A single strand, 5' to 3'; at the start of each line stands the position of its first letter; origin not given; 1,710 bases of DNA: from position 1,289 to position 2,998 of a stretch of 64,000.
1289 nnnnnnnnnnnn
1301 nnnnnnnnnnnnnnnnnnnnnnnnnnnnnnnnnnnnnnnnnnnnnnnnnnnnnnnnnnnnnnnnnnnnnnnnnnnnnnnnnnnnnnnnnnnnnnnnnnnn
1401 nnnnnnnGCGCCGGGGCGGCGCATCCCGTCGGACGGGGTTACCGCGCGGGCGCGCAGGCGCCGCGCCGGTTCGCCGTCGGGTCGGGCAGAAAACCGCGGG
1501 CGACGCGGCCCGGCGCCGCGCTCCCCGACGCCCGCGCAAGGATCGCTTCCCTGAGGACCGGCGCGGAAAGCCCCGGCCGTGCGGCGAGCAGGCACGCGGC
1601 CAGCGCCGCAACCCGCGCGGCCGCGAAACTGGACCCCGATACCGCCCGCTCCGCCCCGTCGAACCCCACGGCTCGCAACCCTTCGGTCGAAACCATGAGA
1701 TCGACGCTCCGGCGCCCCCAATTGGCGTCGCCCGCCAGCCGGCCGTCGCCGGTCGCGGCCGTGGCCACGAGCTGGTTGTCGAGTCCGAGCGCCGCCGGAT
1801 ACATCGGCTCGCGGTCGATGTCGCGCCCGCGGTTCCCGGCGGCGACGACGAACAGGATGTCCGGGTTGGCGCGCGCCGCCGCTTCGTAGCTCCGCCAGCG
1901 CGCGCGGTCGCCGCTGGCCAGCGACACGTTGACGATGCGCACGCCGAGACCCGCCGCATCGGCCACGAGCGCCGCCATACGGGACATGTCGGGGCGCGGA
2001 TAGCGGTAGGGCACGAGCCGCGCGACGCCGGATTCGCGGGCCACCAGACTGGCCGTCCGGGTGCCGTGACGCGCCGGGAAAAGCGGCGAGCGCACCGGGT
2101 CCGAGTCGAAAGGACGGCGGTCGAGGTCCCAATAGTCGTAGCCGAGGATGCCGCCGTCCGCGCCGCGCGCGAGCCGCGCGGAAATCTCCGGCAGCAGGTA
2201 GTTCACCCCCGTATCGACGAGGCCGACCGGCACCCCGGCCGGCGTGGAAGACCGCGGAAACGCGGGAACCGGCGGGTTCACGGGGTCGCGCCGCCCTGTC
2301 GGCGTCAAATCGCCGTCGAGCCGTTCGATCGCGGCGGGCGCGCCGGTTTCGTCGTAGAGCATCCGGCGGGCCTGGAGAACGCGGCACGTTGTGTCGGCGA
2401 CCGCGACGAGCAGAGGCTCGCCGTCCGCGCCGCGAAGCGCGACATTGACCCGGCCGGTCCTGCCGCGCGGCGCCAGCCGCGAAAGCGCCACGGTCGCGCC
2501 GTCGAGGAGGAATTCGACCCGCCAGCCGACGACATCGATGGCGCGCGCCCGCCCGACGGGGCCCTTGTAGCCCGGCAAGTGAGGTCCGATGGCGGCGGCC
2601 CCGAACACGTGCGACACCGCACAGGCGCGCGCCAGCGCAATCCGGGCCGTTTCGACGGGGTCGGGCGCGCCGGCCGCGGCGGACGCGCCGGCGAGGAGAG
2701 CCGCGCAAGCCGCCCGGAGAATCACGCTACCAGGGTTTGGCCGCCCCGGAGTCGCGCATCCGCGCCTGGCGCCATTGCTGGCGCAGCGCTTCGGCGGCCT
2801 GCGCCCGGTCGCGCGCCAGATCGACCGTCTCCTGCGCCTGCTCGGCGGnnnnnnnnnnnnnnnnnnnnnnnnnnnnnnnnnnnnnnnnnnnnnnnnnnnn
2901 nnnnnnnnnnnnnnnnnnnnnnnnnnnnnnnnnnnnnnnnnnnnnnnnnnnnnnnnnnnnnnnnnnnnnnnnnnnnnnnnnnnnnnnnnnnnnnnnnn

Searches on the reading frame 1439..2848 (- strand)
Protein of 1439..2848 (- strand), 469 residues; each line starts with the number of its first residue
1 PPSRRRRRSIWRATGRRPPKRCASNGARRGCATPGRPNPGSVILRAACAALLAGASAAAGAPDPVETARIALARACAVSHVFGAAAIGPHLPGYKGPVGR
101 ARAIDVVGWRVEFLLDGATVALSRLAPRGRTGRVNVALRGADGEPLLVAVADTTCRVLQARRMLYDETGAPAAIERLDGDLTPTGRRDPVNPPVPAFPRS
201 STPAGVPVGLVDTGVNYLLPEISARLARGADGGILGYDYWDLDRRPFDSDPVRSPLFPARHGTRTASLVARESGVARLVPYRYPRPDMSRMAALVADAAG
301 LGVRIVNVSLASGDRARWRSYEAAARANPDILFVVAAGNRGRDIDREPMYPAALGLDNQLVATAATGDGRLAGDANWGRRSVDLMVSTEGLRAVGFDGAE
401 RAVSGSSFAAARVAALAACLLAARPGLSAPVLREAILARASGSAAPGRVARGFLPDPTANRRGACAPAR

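Call 49: search_protein_families(library=pfam, proteins=[window:1439-2848:-], max_evalue=0.001)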
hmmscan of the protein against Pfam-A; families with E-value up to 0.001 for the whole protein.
window:1439-2848:- (469 aa): 1 family
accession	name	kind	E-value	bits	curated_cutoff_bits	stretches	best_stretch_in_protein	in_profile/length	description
PF00082.27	Peptidase_S8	-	1.6e-18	67.4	21.8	1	205-440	3-273/288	Subtilase family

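Call 66: search_solved_structures(query=window:1439-2848:-, max_evalue=0.01)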
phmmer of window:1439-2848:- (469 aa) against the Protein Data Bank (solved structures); distinct sequences matched with E-value up to 0.01: 21.
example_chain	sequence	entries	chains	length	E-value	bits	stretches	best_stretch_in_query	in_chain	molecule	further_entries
3vv3_A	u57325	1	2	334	1.4e-15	60.6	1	298-448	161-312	Deseasin MCP-01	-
1dbi_A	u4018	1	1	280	2.4e-08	36.8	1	203-440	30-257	AK.1 SERINE PROTEASE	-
1s2n_A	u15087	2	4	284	3.5e-07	32.9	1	300-442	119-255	extracellular subtilisin-like serine proteinase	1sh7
2xrm_A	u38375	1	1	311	1.3e-05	27.7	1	201-425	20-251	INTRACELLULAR SUBTILISIN PROTEASE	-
2x8j_A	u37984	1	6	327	1.7e-05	27.3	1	201-425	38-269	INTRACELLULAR SUBTILISIN PROTEASE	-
2wv7_A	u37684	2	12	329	1.7e-05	27.3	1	201-425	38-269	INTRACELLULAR SUBTILISIN PROTEASE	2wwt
5wsl_A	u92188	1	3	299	0.00012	24.5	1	305-444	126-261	keratinase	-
2gko_A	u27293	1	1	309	0.0016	20.8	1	200-442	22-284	microbial serine proteinases; subtilisin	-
1af4_A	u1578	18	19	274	0.0023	20.3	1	298-441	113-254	SUBTILISIN CARLSBERG | SUBTILISIN CARLSBERG, TYPE VIII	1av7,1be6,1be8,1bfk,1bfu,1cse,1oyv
1yu6_A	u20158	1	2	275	0.0023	20.3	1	298-441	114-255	Subtilisin Carlsberg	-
3qtl_A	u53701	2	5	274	0.0026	20.2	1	298-441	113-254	Subtilisin-like serin protease | KerA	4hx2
4gi3_A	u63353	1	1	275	0.0026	20.2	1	298-441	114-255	KerA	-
1c3l_A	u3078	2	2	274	0.0035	19.7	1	298-441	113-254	SUBTILISIN-CARLSBERG | Subtilisin Carlsberg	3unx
1scn_E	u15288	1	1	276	0.0036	19.7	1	298-441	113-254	SUBTILISIN CARLSBERG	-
4ov6_B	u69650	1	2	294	0.0053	19.1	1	305-437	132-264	Proprotein convertase subtilisin/kexin type 9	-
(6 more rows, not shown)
